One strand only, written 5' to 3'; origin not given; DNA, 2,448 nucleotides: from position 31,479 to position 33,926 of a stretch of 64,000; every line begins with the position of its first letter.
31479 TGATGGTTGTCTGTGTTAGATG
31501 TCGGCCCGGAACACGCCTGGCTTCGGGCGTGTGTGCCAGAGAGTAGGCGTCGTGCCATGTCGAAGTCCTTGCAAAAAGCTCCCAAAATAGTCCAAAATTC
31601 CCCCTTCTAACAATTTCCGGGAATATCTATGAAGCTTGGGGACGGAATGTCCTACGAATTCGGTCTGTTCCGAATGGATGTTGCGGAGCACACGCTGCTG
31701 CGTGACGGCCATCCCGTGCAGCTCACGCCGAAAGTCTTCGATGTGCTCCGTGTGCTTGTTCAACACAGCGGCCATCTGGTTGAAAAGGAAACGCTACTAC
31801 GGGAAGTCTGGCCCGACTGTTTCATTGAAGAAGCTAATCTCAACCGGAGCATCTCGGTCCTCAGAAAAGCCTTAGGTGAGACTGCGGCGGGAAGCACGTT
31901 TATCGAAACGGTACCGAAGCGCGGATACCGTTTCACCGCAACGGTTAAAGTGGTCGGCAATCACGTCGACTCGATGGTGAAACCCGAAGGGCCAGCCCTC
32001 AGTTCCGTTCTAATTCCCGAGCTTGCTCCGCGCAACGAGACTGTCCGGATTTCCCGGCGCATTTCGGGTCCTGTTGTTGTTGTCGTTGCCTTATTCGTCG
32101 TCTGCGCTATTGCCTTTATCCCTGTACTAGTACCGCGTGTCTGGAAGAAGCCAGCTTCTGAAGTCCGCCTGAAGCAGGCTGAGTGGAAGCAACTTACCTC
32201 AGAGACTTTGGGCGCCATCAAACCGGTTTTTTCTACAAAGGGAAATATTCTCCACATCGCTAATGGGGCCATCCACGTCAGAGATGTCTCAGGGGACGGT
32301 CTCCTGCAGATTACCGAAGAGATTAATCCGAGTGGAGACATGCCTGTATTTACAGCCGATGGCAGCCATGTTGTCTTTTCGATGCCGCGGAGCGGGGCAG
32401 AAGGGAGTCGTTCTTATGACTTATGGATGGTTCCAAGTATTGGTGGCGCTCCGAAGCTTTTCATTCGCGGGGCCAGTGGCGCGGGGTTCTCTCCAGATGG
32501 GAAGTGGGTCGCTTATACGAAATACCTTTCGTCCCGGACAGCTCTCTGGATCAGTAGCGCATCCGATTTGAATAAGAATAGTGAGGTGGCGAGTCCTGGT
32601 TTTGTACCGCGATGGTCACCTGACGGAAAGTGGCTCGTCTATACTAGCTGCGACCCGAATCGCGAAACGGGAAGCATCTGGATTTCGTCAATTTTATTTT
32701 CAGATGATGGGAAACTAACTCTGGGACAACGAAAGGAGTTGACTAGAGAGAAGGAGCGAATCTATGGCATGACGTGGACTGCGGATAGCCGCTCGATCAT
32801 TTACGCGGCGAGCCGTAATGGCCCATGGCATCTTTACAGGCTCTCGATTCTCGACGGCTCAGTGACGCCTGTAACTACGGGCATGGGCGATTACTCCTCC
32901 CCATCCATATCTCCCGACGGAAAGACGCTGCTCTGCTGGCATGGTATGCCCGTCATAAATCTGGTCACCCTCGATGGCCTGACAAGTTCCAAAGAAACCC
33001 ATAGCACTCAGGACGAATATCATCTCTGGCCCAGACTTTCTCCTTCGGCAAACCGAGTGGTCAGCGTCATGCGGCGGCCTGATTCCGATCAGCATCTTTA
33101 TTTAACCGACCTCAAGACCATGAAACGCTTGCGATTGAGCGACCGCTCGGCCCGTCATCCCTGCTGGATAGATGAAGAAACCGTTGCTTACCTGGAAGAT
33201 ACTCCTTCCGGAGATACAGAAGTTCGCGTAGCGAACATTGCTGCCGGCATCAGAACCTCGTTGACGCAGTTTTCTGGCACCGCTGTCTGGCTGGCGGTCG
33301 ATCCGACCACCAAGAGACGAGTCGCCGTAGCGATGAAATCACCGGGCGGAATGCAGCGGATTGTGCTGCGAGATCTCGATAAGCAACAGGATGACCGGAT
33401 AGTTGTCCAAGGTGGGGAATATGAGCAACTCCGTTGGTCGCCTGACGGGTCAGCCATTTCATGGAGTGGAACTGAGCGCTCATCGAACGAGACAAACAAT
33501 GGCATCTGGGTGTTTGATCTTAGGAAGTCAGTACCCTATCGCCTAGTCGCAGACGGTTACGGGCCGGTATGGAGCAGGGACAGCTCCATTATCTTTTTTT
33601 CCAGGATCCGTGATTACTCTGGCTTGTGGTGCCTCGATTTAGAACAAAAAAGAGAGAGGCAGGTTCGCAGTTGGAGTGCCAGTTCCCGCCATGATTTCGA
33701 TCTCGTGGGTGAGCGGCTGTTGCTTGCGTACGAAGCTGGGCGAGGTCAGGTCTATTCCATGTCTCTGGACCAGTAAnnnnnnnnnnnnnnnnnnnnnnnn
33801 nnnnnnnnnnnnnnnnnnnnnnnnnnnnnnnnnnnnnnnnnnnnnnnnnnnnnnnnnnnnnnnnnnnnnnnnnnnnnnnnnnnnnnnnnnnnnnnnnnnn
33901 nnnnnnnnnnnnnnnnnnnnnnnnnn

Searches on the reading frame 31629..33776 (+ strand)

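Call 12: search_protein_families(library=pfam, proteins=[window:31629-33776:+])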
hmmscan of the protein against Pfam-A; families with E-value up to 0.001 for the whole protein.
window:31629-33776:+ (715 aa): 4 families
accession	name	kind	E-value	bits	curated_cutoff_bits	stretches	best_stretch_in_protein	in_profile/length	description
PF07676.18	PD40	-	1.1e-17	64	20.9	1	327-340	14-27/38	WD40-like Beta Propeller Repeat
PF00486.34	Trans_reg_C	-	4.1e-17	62.5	26.2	1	27-102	1-77/77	Transcriptional regulatory protein, C terminal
PF25174.1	Beta-prop_THOC3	-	5.2e-06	26.1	305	0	328-461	9-129/272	THOC3 beta-propeller domain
PF00930.27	DPPIV_N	-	3.9e-05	23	22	0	360-435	268-344/354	Dipeptidyl peptidase IV (DPP IV) N-terminal region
